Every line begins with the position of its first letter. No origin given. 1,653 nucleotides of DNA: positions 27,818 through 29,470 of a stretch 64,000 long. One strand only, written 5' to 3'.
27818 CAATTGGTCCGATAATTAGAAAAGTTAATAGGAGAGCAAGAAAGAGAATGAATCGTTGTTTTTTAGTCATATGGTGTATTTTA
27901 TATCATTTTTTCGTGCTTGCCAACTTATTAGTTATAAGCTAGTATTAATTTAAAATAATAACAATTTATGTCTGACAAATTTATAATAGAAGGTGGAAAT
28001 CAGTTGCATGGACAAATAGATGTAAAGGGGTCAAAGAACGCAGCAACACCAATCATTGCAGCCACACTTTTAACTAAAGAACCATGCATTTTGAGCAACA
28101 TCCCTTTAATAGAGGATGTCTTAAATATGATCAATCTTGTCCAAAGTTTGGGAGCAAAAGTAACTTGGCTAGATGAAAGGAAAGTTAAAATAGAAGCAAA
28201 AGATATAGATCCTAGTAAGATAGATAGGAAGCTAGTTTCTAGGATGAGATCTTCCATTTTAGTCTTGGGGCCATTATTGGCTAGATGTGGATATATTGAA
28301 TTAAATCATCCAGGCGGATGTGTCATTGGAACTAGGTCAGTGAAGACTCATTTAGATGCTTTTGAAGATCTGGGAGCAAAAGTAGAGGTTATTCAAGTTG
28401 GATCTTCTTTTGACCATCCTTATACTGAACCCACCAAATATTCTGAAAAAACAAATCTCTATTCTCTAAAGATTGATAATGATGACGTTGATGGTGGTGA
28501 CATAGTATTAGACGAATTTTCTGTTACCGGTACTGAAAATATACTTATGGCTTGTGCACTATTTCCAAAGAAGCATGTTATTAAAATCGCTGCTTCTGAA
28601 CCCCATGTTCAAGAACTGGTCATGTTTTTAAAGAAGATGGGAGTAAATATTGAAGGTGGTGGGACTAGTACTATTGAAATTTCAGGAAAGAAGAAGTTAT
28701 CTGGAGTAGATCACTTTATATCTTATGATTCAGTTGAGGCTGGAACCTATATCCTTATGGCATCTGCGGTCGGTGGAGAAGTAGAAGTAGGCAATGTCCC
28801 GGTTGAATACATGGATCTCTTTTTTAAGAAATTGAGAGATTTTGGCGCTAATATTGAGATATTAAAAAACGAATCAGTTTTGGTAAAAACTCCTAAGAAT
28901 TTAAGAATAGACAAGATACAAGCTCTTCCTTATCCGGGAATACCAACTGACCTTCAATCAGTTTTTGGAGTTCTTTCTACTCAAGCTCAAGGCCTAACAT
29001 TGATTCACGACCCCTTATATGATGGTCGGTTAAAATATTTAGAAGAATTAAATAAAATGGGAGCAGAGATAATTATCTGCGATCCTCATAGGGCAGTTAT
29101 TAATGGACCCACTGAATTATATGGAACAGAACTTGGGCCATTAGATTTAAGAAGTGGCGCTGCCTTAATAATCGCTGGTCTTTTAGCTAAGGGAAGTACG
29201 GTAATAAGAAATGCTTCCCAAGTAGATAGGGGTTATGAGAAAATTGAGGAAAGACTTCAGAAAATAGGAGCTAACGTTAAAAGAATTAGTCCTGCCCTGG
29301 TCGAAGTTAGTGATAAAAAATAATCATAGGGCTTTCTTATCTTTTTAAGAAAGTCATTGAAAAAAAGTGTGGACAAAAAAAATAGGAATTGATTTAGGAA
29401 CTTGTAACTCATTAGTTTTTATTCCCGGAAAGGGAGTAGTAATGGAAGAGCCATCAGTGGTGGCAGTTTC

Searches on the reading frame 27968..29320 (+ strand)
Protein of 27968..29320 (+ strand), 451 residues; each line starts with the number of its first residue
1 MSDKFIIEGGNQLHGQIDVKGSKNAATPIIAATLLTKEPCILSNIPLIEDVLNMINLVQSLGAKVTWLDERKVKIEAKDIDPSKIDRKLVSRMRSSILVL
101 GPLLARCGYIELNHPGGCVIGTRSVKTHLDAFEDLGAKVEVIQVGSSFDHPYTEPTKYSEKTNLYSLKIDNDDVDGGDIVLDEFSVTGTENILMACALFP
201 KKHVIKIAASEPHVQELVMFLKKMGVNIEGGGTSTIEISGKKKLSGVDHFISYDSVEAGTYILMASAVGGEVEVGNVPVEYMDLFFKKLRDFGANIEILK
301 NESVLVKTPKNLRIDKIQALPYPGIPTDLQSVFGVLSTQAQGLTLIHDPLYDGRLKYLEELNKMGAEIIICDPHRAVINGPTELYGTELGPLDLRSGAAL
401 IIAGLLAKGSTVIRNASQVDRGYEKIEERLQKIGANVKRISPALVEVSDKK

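Call 37: search_protein_families(library=pfam, proteins=[window:27968-29320:+], max_evalue=0.00001)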
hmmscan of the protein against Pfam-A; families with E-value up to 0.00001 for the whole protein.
window:27968-29320:+ (451 aa): 1 family
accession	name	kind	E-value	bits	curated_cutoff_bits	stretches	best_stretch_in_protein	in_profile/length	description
PF00275.25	EPSP_synthase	-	1.6e-71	241.7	22.8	2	157-430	137-417/417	EPSP synthase (3-phosphoshikimate 1-carboxyvinyltransferase)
